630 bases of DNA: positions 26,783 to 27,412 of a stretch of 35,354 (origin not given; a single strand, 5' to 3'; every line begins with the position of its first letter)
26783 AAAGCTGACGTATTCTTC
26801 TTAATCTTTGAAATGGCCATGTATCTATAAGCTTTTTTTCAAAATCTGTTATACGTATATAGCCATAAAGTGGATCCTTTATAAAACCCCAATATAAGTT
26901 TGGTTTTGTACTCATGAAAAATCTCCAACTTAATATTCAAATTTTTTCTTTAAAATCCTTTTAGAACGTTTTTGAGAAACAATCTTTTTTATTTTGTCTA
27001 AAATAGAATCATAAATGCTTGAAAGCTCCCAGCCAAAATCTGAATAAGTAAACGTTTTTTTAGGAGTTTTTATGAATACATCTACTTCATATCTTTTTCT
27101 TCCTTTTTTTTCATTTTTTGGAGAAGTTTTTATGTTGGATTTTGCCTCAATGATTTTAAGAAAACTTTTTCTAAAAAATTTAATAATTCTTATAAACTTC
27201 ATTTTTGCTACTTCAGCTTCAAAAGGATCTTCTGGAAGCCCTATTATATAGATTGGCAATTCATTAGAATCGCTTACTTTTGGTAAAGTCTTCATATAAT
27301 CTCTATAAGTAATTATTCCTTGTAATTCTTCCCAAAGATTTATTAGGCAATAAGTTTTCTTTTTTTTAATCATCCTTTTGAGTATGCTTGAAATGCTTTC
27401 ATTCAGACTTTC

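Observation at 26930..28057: Four-CBS protein fused to an HPF/RaiA-like domain, co-transcribed with a SAMHD1-type HD hydrolase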

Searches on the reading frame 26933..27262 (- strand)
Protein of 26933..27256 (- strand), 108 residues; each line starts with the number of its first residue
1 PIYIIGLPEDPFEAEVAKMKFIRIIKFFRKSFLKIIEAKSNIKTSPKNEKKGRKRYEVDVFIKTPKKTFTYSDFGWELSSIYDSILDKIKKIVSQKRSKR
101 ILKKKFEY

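Call 3: search_protein_families(library=pfam, proteins=[window:26933-27256:-], max_evalue=1)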
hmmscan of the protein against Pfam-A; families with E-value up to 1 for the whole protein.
window:26933-27256:- (108 aa): 0 families

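Call 4: search_protein_families(library=ncbifam, proteins=[window:26933-27256:-], max_evalue=1)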
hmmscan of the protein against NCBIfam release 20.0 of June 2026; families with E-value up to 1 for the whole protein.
window:26933-27256:- (108 aa): 0 families

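Call 7: search_solved_structures(query=window:26933-27256:-, max_evalue=10, show_alignments=5)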
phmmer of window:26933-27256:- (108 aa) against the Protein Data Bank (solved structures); distinct sequences matched with E-value up to 10: 1.
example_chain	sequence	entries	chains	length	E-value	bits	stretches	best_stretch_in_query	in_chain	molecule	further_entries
3nzp_A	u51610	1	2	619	0.74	13.4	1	28-104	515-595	Arginine decarboxylase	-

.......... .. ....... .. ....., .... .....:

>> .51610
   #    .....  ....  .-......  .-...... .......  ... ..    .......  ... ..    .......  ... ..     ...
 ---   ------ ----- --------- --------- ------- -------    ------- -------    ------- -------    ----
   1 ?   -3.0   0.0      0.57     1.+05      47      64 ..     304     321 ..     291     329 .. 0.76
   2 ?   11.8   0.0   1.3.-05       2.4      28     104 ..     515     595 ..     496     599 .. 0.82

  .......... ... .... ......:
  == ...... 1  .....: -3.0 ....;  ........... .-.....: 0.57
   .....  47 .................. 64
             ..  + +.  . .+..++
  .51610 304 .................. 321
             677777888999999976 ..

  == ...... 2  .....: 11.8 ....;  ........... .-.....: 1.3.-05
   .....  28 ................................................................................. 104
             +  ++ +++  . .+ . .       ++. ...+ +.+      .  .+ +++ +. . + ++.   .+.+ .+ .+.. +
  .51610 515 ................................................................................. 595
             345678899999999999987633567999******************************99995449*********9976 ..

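Call 19: search_solved_structures(query=A2, max_evalue=10, show_alignments=5)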
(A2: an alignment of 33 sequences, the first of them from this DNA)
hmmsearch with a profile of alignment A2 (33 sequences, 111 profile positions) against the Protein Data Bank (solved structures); distinct sequences matched with E-value up to 10: 6.
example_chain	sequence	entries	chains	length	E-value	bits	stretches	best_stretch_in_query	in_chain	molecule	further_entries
8feh_D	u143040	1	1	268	0.0033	20.6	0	38-68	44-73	Minor capsid protein A1 fusion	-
4qfh_A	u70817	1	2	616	0.86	12.9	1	35-98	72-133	Glucose-6-phosphate isomerase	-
8bmw_H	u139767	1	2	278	1.2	12.4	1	38-81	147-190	CRISPR-associated Cas7 paralog (Type III-D)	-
7tjg_A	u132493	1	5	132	1.4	12.2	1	32-68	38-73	Minor capsid protein A1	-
7tje_A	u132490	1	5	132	1.4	12.2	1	34-68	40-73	Minor capsid protein A1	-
6br8_A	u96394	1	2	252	7.7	9.8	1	24-89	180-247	Protein A6 homolog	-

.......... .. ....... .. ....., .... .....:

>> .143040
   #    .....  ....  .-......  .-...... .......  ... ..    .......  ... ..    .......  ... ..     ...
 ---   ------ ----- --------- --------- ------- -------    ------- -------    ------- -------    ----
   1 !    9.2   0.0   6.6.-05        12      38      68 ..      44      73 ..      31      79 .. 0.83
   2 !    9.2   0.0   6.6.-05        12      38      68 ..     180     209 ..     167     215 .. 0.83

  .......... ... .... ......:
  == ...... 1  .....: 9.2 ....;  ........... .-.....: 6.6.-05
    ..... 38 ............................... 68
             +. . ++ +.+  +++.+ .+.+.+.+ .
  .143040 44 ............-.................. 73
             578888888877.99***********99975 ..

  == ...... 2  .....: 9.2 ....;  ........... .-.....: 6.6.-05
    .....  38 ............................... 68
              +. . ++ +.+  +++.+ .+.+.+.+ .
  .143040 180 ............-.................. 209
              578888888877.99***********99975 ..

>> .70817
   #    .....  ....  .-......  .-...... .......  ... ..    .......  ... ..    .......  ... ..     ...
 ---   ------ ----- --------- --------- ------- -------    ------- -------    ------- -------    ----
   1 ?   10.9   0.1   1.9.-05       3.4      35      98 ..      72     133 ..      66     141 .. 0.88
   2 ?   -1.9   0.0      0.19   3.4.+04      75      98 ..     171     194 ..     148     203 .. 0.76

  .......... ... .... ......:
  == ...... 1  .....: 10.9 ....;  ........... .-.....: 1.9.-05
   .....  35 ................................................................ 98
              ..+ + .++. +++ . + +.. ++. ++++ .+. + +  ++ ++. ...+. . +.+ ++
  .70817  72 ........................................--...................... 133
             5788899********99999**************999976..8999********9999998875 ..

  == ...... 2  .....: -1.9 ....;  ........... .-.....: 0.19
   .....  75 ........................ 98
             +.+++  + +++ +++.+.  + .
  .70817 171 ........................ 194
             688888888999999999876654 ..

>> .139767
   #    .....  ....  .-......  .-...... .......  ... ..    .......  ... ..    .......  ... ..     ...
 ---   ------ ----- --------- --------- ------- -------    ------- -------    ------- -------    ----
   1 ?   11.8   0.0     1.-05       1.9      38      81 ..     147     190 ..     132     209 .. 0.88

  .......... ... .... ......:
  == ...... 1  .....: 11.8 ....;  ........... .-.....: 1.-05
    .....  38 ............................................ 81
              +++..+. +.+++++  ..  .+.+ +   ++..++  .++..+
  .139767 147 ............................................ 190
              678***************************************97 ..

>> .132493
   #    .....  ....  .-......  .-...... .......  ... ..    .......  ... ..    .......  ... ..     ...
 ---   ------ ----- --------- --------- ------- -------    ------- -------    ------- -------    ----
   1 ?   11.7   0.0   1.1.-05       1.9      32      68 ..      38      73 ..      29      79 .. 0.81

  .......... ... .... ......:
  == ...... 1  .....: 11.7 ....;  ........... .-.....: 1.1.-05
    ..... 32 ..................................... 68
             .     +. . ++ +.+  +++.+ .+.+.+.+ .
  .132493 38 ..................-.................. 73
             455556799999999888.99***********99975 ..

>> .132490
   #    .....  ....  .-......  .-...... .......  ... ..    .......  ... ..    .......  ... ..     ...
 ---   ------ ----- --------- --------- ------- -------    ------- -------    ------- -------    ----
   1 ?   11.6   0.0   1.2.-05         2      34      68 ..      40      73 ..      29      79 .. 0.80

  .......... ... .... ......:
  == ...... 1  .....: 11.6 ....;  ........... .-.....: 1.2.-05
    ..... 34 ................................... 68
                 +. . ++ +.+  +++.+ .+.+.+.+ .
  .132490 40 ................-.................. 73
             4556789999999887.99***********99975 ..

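Call 20: search_protein_families(library=pfam, alignment_id=A2, max_evalue=10)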
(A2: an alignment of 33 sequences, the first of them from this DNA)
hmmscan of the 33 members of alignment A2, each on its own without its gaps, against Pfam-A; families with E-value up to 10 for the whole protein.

A. member 1, seq(110 aa): 0 families

B. families by the number of members that match (of 33 scanned): 18 families
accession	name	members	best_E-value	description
PF02482.25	Ribosomal_S30AE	3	0.0017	Sigma 54 modulation protein / S30EA ribosomal protein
PF20168.4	PDS5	3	0.011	Sister chromatid cohesion protein PDS5 protein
PF23335.1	Beta-prop_IFT80_2nd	2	0.016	IFT80 second beta-propeller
PF11033.13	ComJ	2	0.019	Competence protein J (ComJ)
PF08839.17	CDT1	1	0.0051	DNA replication factor CDT1 like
PF22713.1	SNaCT6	1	0.0073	Short NACHT-associated C-Terminal domain, family 6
PF01819.22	Levi_coat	1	0.016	Levivirus coat protein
PF15296.11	Codanin-1_C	1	0.017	Codanin-1 C-terminus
PF05131.20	Pep3_Vps18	1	0.022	Pep3/Vps18/deep orange beta-propeller domain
PF07864.16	DUF1651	1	0.034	Protein of unknown function (DUF1651)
PF24810.1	RBD_LARS1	1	0.051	Leucine--tRNA ligase, RagD-binding domain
PF20442.3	BrxL_N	1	0.072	BREX system Lon protease-like protein BrxL N-terminal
PF03202.18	Lipoprotein_10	1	0.11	Putative mycoplasma lipoprotein, C-terminal region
PF21105.3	DyP_N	1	0.11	DyP dimeric alpha+beta barrel domain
PF17117.11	DUF5104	1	0.12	Domain of unknown function (DUF5104)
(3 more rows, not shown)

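Call 26: predict_structure(alignment_id=A2)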
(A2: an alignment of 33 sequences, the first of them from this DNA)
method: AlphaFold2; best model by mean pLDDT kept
length: 110 residues; sequences in the alignment: 33
mean_pLDDT: 84.1   pTM: 0.71
mean pLDDT of the five models: 84.1, 84.0, 83.0, 81.0, 80.5
residues with pLDDT >= 90: 53; 70-90: 40; 50-70: 15; < 50: 2
segments of 3 or more residues with pLDDT < 50: none
pLDDT, mean of each block of 10 residues (from residue 1): 87 90 92 86 85 80 91 92 93 76 52
secondary structure, 60 per line:
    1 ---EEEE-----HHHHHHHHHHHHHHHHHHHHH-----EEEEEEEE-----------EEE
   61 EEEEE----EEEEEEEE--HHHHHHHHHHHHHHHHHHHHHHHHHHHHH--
elements in order: E4-7 H13-33 E39-46 E58-65 E70-77 H80-108

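Call 28: fold_search(model_id=the predicted structure, library=pdb)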
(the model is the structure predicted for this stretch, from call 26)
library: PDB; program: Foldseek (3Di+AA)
matches with E <= 10: 1140; with E <= 0.001: 26
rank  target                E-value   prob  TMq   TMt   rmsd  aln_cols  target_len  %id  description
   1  8fmw_W                8.5e-06  1.00  0.59  0.66   3.6       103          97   17  The structure of a hibernating ribosome in the Lyme disease pathogen (released 2023-11-08)
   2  5mmj_y                8.5e-06  1.00  0.63  0.61   4.4       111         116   13  Structure of the small subunit of the chloroplast ribosome (released 2017-01-11)
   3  28lu_y                1.2e-05  1.00  0.67  0.53   3.5       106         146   21  Structure of the Chlamydomonas reinhardtii chlororibosome with factor pY (released 2026-04-01)
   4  8rd8_D                1.7e-05  1.00  0.61  0.64   3.8       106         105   10  Cryo-EM structure of P. urativorans 70S ribosome in complex with hibernation factors Balon and RaiA (structure 1). (released 2024-02-21)
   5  6eri_BV               1.8e-05  1.00  0.61  0.63   5.1       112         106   14  Structure of the chloroplast ribosome with chl-RRF and hibernation-promoting factor (released 2018-04-18)
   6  8uu4_w                2.3e-05  1.00  0.61  0.64   3.8       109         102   16  Cryo-EM structure of the Listeria innocua 70S ribosome in complex with HPF (structure I-A) (released 2024-02-28)
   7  8uu7_w                2.3e-05  1.00  0.56  0.60   4.3       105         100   16  Cryo-EM structure of the Listeria innocua 70S ribosome in complex with HflXr, HPF, and E-site tRNA (structure II-B) (released 2024-02-28)
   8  2rql_MODEL_1_A        3.5e-05  1.00  0.57  0.64   3.6       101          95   16  Solution structure of the E. coli ribosome hibernation promoting factor HPF (released 2010-02-02)
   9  5x8r_y                4.0e-05  1.00  0.62  0.63   3.9       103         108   14  Structure of the 30S small subunit of chloroplast ribosome from spinach (released 2017-06-07)
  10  4hei_A                4.3e-05  1.00  0.58  0.67   3.5       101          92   12  2A X-RAY STRUCTURE OF HPF from VIBRIO CHOLERAE (released 2012-10-24)
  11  3tqm_C                1.1e-04  1.00  0.58  0.67   3.5       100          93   18  Structure of an ribosomal subunit interface protein from Coxiella burnetii (released 2011-09-28)
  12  8wi7_w                1.3e-04  1.00  0.62  0.30   3.2        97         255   12  Cryo- EM structure of Mycobacterium smegmatis 70S ribosome, bS1 and RafH. (released 2024-02-28)
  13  4hei_B                1.5e-04  1.00  0.59  0.68   3.4        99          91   12  2A X-RAY STRUCTURE OF HPF from VIBRIO CHOLERAE (released 2012-10-24)
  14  3tqm_B                1.7e-04  1.00  0.59  0.68   3.5       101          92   18  Structure of an ribosomal subunit interface protein from Coxiella burnetii (released 2011-09-28)
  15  3tqm_A                1.9e-04  1.00  0.58  0.68   3.4        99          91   17  Structure of an ribosomal subunit interface protein from Coxiella burnetii (released 2011-09-28)
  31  4v8i_CY               3.0e-03  1.00  0.57  0.65   3.4        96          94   11  Crystal structure of YfiA bound to the 70S ribosome. (released 2014-07-09)
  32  4v8i_AY               4.6e-03  1.00  0.56  0.62   3.8       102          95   12  Crystal structure of YfiA bound to the 70S ribosome. (released 2014-07-09)
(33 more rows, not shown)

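Call 49: search_protein_representatives(alignment_id=A2)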
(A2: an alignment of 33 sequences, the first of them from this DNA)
Query: 33 sequences, 111 profile positions. Proteins with E-value up to 0.001 (for the whole library): 173; up to 1e-10: 128; up to 1e-30: 39. The best 150 are listed.
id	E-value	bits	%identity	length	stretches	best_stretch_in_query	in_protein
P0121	7.8e-43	161.1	-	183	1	1-104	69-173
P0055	1.8e-40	153.5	-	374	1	1-107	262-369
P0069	2.9e-40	152.9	-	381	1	1-106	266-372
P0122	4.0e-40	152.4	-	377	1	2-109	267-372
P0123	7.2e-40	151.6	-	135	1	1-106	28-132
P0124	8.6e-40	151.3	-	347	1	1-107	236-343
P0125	4.7e-39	149.0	-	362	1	1-107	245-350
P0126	4.8e-39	148.9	-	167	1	1-107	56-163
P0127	8.3e-39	148.2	-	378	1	1-104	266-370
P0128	3.0e-38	146.4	-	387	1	1-104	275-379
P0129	5.1e-38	145.6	-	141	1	1-105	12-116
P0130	1.7e-37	143.9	-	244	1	2-108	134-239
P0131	4.5e-37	142.6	-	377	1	1-102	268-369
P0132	5.2e-37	142.4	-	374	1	2-105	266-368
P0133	1.9e-36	140.6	-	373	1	1-104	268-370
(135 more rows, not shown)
